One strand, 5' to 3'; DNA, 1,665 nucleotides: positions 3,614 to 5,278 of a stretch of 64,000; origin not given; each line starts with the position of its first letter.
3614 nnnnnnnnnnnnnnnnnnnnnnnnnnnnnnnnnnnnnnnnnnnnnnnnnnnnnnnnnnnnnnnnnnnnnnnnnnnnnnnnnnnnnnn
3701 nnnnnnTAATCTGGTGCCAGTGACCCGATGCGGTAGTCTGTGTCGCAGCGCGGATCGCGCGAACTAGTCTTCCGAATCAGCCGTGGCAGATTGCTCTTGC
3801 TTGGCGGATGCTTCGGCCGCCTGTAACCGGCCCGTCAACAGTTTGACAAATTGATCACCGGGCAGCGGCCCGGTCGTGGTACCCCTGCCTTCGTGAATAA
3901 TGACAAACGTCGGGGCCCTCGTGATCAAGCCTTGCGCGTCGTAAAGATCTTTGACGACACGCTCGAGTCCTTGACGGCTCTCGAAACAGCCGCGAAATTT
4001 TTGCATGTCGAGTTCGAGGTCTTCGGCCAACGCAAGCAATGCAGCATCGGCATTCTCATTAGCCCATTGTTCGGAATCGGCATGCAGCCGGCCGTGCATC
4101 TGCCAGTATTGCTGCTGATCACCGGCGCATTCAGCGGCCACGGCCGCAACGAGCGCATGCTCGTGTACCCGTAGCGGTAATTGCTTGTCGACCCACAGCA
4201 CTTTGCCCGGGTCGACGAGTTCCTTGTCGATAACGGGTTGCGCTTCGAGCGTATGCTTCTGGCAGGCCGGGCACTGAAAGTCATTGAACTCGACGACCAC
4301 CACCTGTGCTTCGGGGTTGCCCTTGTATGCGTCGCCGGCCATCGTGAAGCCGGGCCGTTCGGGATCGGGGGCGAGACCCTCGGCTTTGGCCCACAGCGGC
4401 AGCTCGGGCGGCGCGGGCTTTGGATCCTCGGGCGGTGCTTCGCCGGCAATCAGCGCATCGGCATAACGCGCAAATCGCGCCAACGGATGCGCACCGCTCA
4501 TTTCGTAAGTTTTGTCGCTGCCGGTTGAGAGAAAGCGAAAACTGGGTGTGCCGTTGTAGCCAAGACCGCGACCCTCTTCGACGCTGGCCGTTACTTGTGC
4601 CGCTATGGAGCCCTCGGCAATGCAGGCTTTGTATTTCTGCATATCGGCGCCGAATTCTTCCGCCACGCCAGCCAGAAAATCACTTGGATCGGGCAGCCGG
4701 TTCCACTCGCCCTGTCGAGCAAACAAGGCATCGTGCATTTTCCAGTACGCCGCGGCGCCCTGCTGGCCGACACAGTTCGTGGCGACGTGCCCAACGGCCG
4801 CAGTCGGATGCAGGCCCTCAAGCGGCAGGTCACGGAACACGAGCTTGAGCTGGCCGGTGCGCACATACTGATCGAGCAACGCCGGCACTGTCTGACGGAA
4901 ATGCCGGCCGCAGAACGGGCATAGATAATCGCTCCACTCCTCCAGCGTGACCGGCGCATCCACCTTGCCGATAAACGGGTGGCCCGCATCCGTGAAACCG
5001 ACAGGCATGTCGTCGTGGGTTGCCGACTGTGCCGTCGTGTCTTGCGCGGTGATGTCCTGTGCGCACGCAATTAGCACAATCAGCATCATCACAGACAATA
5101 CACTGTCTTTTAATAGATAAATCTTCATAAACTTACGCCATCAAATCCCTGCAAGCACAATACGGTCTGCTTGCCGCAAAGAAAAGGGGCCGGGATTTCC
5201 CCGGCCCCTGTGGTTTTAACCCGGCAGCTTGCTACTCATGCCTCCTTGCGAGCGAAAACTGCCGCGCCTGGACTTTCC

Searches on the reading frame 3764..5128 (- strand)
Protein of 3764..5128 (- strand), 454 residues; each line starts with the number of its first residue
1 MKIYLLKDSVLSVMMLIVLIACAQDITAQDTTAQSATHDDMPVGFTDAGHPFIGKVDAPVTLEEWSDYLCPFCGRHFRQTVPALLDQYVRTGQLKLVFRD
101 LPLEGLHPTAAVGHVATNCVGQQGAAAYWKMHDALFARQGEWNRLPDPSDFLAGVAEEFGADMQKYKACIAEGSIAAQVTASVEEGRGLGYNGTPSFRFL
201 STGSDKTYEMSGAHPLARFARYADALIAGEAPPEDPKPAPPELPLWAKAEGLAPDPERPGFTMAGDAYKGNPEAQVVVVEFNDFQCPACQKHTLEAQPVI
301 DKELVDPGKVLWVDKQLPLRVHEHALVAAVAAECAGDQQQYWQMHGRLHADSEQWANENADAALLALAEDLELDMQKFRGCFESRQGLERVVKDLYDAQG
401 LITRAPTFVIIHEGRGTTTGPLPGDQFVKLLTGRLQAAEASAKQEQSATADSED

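Call 16: search_protein_families(library=pfam, proteins=[window:3764-5128:-], max_evalue=0.1)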
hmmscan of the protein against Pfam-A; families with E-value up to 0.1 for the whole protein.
window:3764-5128:- (454 aa): 6 families
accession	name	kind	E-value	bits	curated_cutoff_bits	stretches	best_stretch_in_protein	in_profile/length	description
PF13462.12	Thioredoxin_4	-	6.3e-47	160.3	23.2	2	49-197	4-143/165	Thioredoxin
PF01323.26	DSBA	-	1.5e-18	67.7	25.6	1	61-221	1-188/191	DSBA-like thioredoxin domain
PF13098.12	Thioredoxin_2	-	6.7e-05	23.6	27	0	274-359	5-61/104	Thioredoxin-like domain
PF14353.12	CpXC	-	0.045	14.2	25.4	0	275-299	29-53/121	CpXC protein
PF13465.12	zf-H2C2_2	-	0.052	14.4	40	0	67-78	14-25/26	Zinc-finger double domain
PF05605.18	zf-Di19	-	0.052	14.2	27.5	0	67-79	2-14/54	Drought induced 19 protein (Di19), zinc-binding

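Call 55: search_protein_families(library=ncbifam, proteins=[window:3764-5128:-], max_evalue=0.01)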
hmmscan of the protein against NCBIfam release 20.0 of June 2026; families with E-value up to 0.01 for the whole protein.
window:3764-5128:- (454 aa): 2 families
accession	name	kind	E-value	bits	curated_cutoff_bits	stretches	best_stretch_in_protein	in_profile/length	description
NF041057.1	Rcas_1661_fam_Se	equivalog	9.3e-71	238.2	190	2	27-224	57-245/247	Rcas_1661 family thioredoxin-like (seleno)lipoprotein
NF008657.0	PRK11657.1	equivalog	3.1e-06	26.6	124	0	269-302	112-145/251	thiol:disulfide interchange protein DsbG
